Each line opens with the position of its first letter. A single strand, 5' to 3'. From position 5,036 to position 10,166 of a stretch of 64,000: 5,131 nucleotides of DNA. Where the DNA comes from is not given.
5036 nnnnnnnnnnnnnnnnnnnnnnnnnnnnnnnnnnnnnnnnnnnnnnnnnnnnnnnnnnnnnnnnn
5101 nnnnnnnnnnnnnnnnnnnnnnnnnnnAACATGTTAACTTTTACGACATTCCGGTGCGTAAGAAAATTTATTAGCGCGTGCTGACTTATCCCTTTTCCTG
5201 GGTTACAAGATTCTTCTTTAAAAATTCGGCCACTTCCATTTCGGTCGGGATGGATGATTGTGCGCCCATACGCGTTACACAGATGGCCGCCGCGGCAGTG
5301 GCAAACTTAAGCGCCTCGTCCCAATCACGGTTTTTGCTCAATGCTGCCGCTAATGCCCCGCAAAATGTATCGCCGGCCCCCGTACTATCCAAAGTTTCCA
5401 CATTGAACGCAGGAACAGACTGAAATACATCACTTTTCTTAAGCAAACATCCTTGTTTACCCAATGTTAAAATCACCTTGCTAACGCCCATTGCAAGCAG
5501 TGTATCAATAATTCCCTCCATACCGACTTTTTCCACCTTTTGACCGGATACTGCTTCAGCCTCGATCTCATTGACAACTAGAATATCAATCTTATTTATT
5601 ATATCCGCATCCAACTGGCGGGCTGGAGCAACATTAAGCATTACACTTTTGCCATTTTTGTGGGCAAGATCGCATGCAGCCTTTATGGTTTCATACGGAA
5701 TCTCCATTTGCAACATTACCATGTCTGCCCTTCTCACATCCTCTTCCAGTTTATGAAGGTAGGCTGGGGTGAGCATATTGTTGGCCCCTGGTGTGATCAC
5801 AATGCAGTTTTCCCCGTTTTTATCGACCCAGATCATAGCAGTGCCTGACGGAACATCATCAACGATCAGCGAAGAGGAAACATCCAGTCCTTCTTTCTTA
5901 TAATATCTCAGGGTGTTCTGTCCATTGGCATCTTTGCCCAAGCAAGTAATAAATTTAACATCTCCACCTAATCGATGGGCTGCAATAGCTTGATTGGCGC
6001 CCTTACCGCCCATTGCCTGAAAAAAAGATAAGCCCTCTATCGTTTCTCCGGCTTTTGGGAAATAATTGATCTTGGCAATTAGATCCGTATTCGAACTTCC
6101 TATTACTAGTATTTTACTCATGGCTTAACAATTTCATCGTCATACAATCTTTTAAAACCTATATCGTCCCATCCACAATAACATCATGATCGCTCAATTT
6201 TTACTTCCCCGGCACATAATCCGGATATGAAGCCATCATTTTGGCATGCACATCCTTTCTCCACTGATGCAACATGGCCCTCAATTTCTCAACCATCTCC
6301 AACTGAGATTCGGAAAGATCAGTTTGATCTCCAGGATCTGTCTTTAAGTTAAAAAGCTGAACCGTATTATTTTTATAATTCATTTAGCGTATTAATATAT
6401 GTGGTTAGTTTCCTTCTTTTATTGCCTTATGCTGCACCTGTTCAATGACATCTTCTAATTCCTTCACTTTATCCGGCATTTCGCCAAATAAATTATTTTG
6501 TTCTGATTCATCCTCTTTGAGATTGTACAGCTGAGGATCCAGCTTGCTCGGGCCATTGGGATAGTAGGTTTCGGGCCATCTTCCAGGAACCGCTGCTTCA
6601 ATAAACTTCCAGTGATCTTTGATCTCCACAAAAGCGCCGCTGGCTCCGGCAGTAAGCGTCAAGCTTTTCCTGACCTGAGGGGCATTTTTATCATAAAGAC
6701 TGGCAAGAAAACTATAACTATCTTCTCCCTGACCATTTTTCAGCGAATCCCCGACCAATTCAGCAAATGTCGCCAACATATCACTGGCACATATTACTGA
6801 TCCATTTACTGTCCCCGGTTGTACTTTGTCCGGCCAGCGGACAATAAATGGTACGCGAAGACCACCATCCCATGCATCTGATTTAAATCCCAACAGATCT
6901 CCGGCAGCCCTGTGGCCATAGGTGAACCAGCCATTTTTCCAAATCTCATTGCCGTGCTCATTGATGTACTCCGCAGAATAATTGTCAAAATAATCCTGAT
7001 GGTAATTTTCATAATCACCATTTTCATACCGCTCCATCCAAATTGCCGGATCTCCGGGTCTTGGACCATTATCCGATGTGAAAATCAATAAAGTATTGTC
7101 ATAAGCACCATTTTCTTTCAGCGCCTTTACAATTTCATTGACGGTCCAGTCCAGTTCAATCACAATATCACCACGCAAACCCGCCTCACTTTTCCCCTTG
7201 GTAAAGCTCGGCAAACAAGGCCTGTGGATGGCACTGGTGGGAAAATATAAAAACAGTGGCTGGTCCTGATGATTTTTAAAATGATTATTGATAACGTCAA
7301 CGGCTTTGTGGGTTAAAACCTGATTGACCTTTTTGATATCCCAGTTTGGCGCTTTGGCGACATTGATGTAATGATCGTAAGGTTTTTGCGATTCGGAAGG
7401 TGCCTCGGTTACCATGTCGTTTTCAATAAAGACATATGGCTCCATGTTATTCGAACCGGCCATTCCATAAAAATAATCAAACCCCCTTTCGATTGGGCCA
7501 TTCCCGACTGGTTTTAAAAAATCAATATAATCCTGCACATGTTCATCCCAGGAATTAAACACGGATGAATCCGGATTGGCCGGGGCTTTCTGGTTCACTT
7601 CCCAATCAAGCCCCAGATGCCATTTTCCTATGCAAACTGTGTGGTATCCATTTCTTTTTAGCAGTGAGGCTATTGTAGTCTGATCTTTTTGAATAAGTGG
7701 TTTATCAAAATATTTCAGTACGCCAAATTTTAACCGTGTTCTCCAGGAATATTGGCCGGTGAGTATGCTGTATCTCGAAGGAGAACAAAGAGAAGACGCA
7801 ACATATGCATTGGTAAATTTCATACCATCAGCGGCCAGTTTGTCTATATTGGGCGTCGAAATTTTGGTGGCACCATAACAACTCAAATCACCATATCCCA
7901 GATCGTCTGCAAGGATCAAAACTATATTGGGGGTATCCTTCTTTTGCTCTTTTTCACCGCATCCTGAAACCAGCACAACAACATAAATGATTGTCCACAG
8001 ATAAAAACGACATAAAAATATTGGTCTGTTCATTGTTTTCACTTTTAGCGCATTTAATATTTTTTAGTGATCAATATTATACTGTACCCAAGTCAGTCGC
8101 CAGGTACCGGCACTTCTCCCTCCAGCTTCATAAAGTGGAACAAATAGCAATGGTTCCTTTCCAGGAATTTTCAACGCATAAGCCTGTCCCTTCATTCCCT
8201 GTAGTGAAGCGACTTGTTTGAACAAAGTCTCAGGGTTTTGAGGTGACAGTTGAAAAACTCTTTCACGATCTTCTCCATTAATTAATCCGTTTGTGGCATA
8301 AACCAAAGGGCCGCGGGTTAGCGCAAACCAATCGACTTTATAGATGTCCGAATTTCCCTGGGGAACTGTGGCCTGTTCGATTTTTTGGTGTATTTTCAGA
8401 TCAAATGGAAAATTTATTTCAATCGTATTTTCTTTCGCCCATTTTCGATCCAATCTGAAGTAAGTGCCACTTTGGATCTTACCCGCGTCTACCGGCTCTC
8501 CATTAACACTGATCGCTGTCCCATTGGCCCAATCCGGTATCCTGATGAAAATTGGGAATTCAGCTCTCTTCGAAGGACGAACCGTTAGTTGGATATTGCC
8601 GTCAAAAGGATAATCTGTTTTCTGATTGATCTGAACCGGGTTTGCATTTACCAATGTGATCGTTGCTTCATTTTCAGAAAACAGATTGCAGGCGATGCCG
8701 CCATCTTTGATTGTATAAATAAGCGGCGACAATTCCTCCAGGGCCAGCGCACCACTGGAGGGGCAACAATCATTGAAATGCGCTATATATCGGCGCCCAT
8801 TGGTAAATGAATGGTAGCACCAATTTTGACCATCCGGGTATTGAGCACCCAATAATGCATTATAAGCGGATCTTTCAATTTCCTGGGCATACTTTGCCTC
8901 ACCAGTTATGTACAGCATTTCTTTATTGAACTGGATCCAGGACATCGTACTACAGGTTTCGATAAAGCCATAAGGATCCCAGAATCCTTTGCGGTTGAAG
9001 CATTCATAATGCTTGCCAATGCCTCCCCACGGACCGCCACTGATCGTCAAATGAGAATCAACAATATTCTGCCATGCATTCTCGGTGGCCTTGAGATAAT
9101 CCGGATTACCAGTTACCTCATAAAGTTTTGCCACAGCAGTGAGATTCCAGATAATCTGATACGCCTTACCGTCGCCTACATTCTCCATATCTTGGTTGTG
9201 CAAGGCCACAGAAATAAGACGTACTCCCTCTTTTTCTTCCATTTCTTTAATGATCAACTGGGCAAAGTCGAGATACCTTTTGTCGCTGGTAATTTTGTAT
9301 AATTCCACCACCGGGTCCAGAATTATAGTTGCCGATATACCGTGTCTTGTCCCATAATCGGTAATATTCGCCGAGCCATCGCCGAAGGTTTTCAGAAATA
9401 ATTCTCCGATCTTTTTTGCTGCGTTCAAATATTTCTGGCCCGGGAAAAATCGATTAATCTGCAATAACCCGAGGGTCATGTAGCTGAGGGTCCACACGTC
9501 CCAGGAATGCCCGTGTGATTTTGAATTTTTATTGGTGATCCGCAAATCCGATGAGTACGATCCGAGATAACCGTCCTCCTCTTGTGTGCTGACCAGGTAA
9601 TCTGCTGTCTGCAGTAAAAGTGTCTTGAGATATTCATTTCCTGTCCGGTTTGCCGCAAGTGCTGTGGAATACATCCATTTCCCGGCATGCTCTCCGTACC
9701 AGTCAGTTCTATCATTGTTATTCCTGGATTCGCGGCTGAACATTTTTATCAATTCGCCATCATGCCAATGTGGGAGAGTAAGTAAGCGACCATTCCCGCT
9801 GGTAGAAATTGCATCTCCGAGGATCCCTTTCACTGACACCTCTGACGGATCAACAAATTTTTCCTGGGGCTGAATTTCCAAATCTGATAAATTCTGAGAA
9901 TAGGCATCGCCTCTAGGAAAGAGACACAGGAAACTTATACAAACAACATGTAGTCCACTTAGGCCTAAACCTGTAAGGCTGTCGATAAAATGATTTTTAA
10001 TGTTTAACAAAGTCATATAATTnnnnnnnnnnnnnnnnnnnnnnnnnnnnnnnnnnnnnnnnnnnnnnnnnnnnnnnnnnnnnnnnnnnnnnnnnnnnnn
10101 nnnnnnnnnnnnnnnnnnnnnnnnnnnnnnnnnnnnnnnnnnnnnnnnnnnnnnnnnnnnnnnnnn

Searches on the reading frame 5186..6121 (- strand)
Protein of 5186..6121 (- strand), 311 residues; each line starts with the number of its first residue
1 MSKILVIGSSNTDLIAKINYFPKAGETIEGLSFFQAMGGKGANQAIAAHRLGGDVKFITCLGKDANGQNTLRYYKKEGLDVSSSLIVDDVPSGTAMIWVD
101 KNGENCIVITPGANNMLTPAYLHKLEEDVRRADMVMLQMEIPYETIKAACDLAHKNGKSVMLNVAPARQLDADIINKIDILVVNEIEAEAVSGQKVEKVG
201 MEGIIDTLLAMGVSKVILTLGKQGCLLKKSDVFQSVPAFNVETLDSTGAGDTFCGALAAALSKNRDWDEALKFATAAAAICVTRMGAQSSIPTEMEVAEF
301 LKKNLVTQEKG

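Call 5: search_protein_families(library=pfam, proteins=[window:5186-6121:-], max_evalue=0.001)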
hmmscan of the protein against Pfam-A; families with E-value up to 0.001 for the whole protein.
window:5186-6121:- (311 aa): 2 families
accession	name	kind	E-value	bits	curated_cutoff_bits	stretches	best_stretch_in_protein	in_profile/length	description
PF00294.29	PfkB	-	3.6e-69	233.8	25.8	1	1-293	1-301/302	pfkB family carbohydrate kinase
PF08543.17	Phos_pyr_kin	-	5.8e-10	39.4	27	1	156-276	99-226/246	Phosphomethylpyrimidine kinase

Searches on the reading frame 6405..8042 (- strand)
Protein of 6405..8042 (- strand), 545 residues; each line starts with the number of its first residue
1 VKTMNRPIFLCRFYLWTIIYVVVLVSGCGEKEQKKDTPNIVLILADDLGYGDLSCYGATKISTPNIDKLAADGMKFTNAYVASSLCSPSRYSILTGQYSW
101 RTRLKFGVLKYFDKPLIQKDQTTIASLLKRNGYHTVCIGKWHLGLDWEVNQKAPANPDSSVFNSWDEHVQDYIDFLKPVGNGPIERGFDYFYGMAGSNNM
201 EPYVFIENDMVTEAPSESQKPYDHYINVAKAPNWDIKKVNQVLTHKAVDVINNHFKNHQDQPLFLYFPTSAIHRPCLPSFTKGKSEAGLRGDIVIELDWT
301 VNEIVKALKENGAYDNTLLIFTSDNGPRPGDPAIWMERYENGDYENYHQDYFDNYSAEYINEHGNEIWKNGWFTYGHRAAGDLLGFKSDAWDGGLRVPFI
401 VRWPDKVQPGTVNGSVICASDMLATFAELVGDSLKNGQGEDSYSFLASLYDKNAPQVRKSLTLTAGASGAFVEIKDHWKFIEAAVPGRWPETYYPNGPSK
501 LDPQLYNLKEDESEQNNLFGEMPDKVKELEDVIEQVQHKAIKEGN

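Call 5: search_protein_families(library=pfam, proteins=[window:6405-8042:-], max_evalue=0.001)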
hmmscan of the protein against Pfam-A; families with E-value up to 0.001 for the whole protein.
window:6405-8042:- (545 aa): 3 families
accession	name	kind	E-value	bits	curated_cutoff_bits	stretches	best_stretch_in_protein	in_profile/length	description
PF00884.28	Sulfatase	-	2.7e-53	181.7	25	1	38-431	1-300/301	Sulfatase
PF01663.27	Phosphodiest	-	1.4e-07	31.8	23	0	291-341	185-237/342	Type I phosphodiesterase / nucleotide pyrophosphatase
PF16347.10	SGSH_C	-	5.3e-06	27.1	29.3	1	392-535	13-150/154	N-sulphoglucosamine sulphohydrolase, C-terminal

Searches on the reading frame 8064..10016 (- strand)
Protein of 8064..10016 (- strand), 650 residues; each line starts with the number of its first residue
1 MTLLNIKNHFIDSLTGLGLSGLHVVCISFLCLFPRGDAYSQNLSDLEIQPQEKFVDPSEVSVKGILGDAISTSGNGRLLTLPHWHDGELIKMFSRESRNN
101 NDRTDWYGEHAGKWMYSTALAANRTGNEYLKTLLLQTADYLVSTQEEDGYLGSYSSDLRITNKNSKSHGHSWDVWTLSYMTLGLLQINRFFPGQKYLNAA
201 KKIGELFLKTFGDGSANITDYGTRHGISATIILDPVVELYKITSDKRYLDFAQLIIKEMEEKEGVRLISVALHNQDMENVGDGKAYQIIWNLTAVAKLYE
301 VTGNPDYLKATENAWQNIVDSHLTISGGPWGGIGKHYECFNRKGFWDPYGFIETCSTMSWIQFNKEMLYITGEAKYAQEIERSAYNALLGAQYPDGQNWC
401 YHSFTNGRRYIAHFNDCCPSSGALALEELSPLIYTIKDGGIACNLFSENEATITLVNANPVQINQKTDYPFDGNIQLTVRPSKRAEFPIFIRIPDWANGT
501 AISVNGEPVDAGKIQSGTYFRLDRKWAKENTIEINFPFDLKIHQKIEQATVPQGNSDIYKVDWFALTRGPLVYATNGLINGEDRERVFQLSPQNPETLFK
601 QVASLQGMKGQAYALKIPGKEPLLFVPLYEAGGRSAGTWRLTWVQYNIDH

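Call 5: search_protein_families(library=pfam, proteins=[window:8064-10016:-], max_evalue=0.001)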
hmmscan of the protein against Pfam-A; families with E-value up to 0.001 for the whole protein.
window:8064-10016:- (650 aa): 4 families
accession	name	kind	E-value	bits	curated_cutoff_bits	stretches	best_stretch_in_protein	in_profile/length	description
PF07944.18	Beta-AFase-like_GH127_cat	-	6.6e-40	137.7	24.9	1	103-423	52-368/376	Beta-L-arabinofuranosidase, GH127 catalytic domain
PF20736.2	Glyco_hydro127M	-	1e-23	83.7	24.2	1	441-537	2-94/95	Beta-L-arabinofuranosidase, GH127 middle domain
PF07470.19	Glyco_hydro_88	-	0.0001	21.9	26.6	1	231-386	33-169/352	Glycosyl Hydrolase Family 88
PF03663.20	Glyco_hydro_76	-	0.00075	19.5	25.9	0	219-343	146-271/366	Glycosyl hydrolase family 76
